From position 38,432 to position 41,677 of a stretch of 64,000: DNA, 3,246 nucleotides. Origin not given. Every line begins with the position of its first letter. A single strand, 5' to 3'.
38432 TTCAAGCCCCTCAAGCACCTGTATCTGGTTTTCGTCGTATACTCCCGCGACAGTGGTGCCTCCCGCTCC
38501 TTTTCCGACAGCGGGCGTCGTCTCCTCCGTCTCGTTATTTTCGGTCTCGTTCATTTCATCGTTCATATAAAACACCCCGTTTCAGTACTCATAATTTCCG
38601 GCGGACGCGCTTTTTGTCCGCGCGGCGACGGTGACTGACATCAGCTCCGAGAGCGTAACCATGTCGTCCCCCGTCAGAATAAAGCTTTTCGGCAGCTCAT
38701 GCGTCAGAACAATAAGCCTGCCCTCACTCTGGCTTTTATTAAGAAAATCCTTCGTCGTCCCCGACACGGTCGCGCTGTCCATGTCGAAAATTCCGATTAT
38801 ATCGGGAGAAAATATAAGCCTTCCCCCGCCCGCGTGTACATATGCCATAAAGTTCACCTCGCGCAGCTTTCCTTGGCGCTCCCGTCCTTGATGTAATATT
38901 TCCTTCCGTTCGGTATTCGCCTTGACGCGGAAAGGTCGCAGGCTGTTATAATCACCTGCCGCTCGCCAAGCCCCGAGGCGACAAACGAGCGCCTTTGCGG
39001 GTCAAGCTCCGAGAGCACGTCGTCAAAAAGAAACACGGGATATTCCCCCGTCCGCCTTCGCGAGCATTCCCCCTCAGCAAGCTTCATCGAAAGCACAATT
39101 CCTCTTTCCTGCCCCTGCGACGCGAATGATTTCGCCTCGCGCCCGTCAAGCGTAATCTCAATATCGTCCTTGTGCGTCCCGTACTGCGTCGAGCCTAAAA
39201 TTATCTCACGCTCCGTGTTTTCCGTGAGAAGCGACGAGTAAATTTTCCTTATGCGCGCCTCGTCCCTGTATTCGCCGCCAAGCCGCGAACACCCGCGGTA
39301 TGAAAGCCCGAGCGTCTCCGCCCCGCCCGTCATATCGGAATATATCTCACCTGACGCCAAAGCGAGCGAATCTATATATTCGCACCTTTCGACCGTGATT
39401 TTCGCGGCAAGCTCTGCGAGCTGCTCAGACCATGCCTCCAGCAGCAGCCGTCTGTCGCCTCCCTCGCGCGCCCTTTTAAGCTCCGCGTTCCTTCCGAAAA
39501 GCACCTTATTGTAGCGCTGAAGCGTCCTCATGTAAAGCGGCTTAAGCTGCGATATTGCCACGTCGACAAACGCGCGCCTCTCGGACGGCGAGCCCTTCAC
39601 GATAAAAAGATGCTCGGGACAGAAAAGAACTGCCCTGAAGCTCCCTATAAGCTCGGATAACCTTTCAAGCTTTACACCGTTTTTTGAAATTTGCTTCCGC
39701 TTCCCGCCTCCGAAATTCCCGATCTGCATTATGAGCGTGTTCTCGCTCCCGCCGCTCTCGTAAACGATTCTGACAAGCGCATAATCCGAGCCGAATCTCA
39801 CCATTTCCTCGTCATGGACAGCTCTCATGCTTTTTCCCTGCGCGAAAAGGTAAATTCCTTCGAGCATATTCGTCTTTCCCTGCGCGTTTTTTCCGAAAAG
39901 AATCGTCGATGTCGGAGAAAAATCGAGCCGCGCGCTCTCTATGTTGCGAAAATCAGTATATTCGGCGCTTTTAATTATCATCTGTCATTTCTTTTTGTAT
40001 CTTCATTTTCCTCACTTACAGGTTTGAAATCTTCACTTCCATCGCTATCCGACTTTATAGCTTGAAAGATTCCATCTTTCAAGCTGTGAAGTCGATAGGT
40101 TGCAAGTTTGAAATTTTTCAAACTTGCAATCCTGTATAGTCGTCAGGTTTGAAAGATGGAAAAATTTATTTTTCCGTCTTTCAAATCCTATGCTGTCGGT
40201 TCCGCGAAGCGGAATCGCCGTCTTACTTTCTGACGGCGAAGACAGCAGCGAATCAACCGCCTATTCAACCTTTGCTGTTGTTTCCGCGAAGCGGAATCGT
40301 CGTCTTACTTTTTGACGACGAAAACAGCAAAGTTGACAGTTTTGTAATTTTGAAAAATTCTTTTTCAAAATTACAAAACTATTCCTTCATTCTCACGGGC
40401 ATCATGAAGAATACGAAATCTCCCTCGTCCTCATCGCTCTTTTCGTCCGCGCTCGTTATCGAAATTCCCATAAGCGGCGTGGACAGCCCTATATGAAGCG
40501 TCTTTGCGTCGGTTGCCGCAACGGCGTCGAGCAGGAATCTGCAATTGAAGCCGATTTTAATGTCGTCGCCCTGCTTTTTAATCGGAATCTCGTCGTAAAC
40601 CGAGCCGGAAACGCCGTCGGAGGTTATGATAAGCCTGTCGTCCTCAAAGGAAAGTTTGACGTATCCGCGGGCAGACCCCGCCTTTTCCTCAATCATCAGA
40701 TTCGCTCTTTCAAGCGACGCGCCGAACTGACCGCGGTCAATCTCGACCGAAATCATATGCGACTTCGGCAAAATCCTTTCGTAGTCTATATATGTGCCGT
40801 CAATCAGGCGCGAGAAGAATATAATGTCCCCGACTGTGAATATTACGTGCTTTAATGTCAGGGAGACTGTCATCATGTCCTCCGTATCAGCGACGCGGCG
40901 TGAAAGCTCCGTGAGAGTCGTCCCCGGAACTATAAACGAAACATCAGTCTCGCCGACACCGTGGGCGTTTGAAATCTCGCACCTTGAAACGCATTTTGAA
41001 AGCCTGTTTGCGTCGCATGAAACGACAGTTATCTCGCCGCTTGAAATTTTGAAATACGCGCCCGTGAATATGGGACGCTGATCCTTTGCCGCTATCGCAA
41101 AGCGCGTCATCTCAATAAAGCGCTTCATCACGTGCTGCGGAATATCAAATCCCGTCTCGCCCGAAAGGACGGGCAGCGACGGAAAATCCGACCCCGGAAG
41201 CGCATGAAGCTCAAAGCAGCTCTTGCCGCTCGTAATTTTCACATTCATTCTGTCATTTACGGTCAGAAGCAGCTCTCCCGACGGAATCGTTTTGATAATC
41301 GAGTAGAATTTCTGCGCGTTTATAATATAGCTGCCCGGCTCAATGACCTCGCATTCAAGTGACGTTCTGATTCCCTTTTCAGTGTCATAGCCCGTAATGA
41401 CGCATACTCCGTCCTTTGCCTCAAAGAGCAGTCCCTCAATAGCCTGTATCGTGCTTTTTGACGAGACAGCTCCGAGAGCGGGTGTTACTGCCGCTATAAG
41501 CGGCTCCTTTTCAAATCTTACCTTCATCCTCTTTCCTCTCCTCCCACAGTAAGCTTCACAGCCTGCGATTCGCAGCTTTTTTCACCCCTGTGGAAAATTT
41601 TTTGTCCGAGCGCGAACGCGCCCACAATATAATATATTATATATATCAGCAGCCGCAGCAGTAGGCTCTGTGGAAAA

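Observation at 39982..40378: The usual yaaA/rlbA gene slot between dnaN and recF is a 400-bp hairpin field with a covarying tandem three-way unit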

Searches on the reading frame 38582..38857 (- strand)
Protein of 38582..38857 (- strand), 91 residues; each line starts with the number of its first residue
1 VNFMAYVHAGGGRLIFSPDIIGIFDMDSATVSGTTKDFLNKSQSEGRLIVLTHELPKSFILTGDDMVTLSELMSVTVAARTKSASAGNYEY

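Call 20: search_protein_families(library=pfam, proteins=[window:38582-38857:-])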
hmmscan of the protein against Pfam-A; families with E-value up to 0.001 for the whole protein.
window:38582-38857:- (91 aa): 1 family
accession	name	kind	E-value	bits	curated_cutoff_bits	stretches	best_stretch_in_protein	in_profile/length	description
PF04025.18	RemA-like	-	8.3e-08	32.7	26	1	7-80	2-72/73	Extracellular matrix regulatory protein A-like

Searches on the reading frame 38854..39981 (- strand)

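Call 20: search_protein_families(library=pfam, proteins=[window:38854-39981:-])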
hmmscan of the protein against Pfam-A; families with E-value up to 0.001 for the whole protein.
window:38854-39981:- (375 aa): 3 families
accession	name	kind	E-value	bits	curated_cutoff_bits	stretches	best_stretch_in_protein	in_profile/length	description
PF02463.25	SMC_N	-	5.5e-14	52.5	40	1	3-348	2-197/220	RecF/RecN/SMC N terminal domain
PF13175.12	AAA_15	-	3.5e-07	30.6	32.1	1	1-50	1-50/374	AAA ATPase domain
PF13476.12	AAA_23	-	6.4e-05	24.1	27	1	10-84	6-90/201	AAA domain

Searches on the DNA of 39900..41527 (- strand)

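Call 40: search_rna_families(source=window, start=39900, end=40450, threshold=evalue, max_evalue=10)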
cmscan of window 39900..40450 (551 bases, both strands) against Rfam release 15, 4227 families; matches with E-value up to 10: 39.
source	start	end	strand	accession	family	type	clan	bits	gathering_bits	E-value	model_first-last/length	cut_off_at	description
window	40332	40384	-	RF03339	mir-3047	Gene; miRNA;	-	25.8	53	0.0079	1-61/61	no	mir-3047 microRNA precursor family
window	40100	40184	+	RF02728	HrrF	Gene; sRNA;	-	24.7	77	0.041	1-116/116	no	Haemophilus regulatory RNA responsive to iron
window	40339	40379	+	RF04239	mir-4679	Gene; miRNA;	-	23.7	88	0.045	1-75/75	no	mir-4679 microRNA precursor family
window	40342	40378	+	RF03217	mir-3167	Gene; miRNA;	-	22.4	86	0.17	1-59/59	no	mir-3167 microRNA precursor family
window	40338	40380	+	RF03743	MIR7696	Gene; miRNA;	-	21.5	83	0.17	1-88/88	no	MIR7696 microRNA precursor family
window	40338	40380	-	RF03743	MIR7696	Gene; miRNA;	-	21.5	83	0.17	1-88/88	no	MIR7696 microRNA precursor family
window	40338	40380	+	RF03339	mir-3047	Gene; miRNA;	-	21.2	53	0.14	5-55/61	no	mir-3047 microRNA precursor family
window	40097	40197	+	RF02322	TtnuHACA15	Gene; snRNA; snoRNA; HACA-box;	-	20.9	100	0.38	1-117/117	no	Tetrahymena snoRNA TtnuHACA15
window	40341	40377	+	RF01667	rox1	Cis-reg;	-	20.7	58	0.12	1-59/59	no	Drosophila rox1 ncRNA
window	40115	40187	-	RF04348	Plastid-psbM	Cis-reg;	-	20.6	52.7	2.7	1-79/79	no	Plastid-psbM 3UTR RNA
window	40324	40393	+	RF03940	MIR9563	Gene; miRNA;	-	20.3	90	0.31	1-127/127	no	MIR9563 microRNA precursor family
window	40146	40187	+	RF04255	MIR8001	Gene; miRNA;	-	19.8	90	0.42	10-56/67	no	MIR8001 microRNA precursor family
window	40324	40393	-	RF03940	MIR9563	Gene; miRNA;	-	19.7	90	0.46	1-127/127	no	MIR9563 microRNA precursor family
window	40146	40187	+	RF04070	MIR6440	Gene; miRNA;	-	19.4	95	0.52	1-108/108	no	MIR6440 microRNA precursor family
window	40142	40194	+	RF03315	mir-723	Gene; miRNA;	-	19.3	63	0.57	1-60/60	no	mir-723 microRNA precursor family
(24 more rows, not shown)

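Call 68: search_with_rna_model(model_id=R1, sources=[L025, L026, L027, L028, L029, L030, L031, L032, L033, L034, L035, L036, L038, L040, L041, L042, L043, L044, L045, L046, L047, L048, L049, L050, L051, L052, L053, L054, L057, L058, L059, L060, L061, L062, L063, L064, L066, L067, L068, L069, L070, L072, L074, L075, L077, L078, L079, L080, L081, L082, L083, L084, L085, L086, L087, L088, L089, L091, L092, L093, L094, L096, L097, L099, L100, L102, L103, L104, L105, L106, L107, L108, L109, L110, L111, L113, L114, L115, L116, L117, L118, L119, L120, L121, L122, L123, L124, L125, L126, L129, L131, L132, L133, L134, L135, L139, L141, L018, L019, L020], max_evalue=0.001, make_alignment=true)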
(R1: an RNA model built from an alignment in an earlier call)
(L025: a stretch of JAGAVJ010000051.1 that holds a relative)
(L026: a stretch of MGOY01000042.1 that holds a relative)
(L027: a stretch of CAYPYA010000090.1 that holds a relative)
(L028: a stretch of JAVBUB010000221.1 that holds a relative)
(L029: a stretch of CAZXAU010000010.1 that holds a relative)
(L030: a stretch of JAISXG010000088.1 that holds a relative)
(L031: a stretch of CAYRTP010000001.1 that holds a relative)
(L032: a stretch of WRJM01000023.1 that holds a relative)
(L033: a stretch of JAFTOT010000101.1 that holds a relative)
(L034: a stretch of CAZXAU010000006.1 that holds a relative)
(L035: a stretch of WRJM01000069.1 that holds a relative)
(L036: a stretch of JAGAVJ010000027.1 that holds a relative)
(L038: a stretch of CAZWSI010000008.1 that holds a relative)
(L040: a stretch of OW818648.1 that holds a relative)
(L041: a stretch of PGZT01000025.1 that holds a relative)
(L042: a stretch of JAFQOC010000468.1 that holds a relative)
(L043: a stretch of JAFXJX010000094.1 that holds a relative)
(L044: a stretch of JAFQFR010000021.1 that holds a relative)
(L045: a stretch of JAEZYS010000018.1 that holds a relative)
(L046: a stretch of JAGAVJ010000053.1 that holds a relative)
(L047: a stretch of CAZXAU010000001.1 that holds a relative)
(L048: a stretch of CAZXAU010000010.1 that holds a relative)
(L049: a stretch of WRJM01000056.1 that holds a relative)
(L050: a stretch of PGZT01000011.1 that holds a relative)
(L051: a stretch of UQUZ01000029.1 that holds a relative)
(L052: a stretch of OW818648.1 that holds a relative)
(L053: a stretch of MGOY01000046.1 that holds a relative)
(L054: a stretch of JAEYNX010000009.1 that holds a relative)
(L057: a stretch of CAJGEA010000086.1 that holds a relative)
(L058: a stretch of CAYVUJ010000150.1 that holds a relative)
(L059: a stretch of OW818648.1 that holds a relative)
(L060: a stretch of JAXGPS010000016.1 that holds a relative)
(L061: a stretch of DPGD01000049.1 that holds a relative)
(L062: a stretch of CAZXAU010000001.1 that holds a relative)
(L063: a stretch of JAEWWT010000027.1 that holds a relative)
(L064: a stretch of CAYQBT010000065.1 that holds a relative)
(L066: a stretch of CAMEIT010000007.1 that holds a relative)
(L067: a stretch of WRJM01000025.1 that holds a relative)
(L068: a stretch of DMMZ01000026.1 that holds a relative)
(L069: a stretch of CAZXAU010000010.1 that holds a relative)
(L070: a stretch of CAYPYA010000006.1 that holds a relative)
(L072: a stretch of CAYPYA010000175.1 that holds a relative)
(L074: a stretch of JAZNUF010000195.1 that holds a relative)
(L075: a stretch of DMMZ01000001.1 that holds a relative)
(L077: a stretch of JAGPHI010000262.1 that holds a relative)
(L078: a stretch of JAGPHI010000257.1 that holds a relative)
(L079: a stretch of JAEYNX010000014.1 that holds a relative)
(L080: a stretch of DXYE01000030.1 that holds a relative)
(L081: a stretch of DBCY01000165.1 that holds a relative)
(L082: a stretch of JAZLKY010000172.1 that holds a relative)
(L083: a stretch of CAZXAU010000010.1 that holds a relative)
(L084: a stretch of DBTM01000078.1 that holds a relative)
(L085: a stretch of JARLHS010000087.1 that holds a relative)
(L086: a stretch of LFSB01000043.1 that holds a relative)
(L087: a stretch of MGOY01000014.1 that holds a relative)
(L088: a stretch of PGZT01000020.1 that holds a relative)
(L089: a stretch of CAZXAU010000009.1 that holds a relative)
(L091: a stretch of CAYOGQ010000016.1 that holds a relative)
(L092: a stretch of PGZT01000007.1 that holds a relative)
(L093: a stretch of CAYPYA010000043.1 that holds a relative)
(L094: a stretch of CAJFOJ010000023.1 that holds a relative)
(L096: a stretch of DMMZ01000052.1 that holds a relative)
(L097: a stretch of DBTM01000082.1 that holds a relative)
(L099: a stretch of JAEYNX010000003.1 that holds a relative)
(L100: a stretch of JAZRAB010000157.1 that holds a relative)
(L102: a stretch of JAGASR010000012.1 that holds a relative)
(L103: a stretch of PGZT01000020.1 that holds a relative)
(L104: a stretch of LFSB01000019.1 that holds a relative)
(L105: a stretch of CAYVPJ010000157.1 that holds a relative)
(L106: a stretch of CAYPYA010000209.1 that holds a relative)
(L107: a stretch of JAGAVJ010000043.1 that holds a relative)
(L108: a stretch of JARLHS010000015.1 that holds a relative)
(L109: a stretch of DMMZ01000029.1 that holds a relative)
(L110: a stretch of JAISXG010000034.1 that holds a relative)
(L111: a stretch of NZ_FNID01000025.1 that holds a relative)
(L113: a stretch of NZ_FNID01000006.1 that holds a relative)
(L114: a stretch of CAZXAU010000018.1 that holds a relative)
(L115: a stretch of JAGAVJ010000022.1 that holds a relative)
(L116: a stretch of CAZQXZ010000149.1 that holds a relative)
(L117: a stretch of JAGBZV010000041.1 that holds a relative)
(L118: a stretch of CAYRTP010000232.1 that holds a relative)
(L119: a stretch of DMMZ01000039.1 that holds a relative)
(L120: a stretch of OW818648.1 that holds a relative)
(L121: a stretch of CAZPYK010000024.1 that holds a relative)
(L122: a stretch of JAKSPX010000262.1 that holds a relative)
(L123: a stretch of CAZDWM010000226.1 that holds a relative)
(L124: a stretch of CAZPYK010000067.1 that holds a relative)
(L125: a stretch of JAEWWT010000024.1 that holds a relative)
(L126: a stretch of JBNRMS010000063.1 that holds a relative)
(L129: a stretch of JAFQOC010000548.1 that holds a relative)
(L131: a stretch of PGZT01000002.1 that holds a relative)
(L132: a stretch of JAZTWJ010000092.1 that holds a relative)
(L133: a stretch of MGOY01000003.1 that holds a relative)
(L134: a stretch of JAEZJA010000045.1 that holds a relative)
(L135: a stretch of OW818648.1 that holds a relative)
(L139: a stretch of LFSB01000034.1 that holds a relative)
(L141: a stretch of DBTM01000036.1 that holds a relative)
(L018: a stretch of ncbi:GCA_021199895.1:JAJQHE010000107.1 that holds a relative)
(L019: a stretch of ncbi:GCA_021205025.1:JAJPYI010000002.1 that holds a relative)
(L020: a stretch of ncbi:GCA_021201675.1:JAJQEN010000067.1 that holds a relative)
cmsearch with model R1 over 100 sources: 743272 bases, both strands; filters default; matches with E-value up to 0.001: 65.
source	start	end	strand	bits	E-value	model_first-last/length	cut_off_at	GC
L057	2789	2850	+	80.9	3.1e-20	1-62/62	no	0.52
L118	2701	2762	-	80.3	4.7e-20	1-62/62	no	0.45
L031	6418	6479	-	80.1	5.5e-20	1-62/62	no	0.48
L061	4677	4738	-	79.6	7.7e-20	1-62/62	no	0.55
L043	6803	6864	+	78.7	1.4e-19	1-62/62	no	0.53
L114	875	935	-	77.7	2.7e-19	1-62/62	no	0.54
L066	99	160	+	76.7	5.3e-19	1-62/62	no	0.56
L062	7689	7750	-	76.7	5.3e-19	1-62/62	no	0.56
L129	868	929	+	76.2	7.8e-19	1-62/62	no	0.53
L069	6114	6175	-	74.2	2.9e-18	1-62/62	no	0.58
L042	7055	7116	+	73.5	4.6e-18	1-62/62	no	0.55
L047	2354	2415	+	68.6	1.3e-16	1-62/62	no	0.47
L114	7004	7065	+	67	3.8e-16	1-62/62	no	0.5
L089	2862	2920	+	66.9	3.9e-16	1-62/62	no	0.56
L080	1278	1340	-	65.5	1e-15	1-62/62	no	0.51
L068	3513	3573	-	61.5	1.5e-14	1-62/62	no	0.48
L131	525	586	-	60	4.1e-14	1-62/62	no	0.44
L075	6603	6663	+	60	4.1e-14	1-62/62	no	0.51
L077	1058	1117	+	59.9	4.5e-14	1-62/62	no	0.62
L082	781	842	-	59.7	5.2e-14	1-62/62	no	0.48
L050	935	996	+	58.7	1e-13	1-62/62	no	0.42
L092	4662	4723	-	57.9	1.7e-13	1-62/62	no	0.48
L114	4667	4747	-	57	3.3e-13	1-62/62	no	0.56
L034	1899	1957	-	56.4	4.7e-13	1-62/62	no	0.47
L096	4015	4075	+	56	6e-13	1-62/62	no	0.49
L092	4530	4591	-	53.3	3.9e-12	1-62/62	no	0.48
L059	770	830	-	52.3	7.8e-12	1-62/62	no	0.56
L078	1082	1148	+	51.4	1.4e-11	1-62/62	no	0.46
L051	3838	3901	-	51.1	1.7e-11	1-62/62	no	0.47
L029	7305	7366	-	50.8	2.1e-11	1-62/62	no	0.5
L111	2024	2084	-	50.6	2.3e-11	1-62/62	no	0.41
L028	1453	1516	-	50.4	2.7e-11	1-62/62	no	0.42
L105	1020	1130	-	49.5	4.9e-11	1-62/62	no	0.44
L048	300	358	-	47.4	2.1e-10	1-62/62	no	0.47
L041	4920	4981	+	45.7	6.3e-10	1-62/62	no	0.39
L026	2315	2414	+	43.7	2.5e-09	1-62/62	no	0.32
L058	4221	4260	+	43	3.9e-09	1-40/62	3'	0.55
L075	3057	3116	-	42.7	5e-09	1-62/62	no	0.38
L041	4435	4495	+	42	7.7e-09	1-62/62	no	0.43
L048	1412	1470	+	37.6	1.5e-07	1-62/62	no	0.49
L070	4840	4904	-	36.7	2.8e-07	1-62/62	no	0.48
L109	3774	3834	-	36.6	3.1e-07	1-62/62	no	0.44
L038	7961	8000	-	36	4.5e-07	22-62/62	5'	0.47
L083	1382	1439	-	35.2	7.9e-07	1-62/62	no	0.52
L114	2514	2572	-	35.1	8e-07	1-62/62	no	0.42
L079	5803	5889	-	35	9e-07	1-62/62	no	0.41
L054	6296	6336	-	34.2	1.5e-06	1-62/62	no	0.54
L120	2071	2132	+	33.5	2.4e-06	1-62/62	no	0.55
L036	2883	2907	-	32.3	5.2e-06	1-62/62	no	0.4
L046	1688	1712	-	32.3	5.2e-06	1-62/62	no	0.4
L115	2481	2505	-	32.3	5.2e-06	1-62/62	no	0.4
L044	3525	3589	-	32.1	6.3e-06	1-62/62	no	0.54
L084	2502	2562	+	30.9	1.4e-05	1-62/62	no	0.62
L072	478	541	-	30.9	1.4e-05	1-62/62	no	0.45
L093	6202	6260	+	30.1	2.5e-05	1-62/62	no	0.49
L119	6105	6130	+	29.4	3.9e-05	1-62/62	no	0.54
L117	1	35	-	29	5.1e-05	1-35/62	3'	0.6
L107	1629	1653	+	28.7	6.2e-05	1-62/62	no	0.44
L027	1782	1840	-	28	9.7e-05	1-62/62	no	0.46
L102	6667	6707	+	27.4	0.00014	1-62/62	no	0.41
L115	5950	5988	-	26.8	0.00021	1-62/62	no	0.59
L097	5041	5100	-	26.4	0.00028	1-62/62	no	0.57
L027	2445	2508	-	25.4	0.00058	1-62/62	no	0.56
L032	1299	1353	-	25.2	0.00065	4-58/62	no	0.49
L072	1890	1950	-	25.2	0.00065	1-62/62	no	0.43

Alignment A3: 65 matches aligned to the model, 183 columns, each read 5' to 3' on its own strand. Consensus structure (alignment columns), stored with it:
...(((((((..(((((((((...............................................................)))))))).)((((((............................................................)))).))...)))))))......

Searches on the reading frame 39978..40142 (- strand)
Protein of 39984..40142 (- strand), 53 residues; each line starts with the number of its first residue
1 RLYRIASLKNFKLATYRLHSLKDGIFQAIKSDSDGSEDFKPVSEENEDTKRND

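Call 77: search_protein_families(library=pfam, max_evalue=10, proteins=[window:39984-40142:-, window:39978-40121:-])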
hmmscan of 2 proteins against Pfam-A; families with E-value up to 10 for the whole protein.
seq(53 aa): 0 families

window:39978-40121:- (47 aa): 0 families
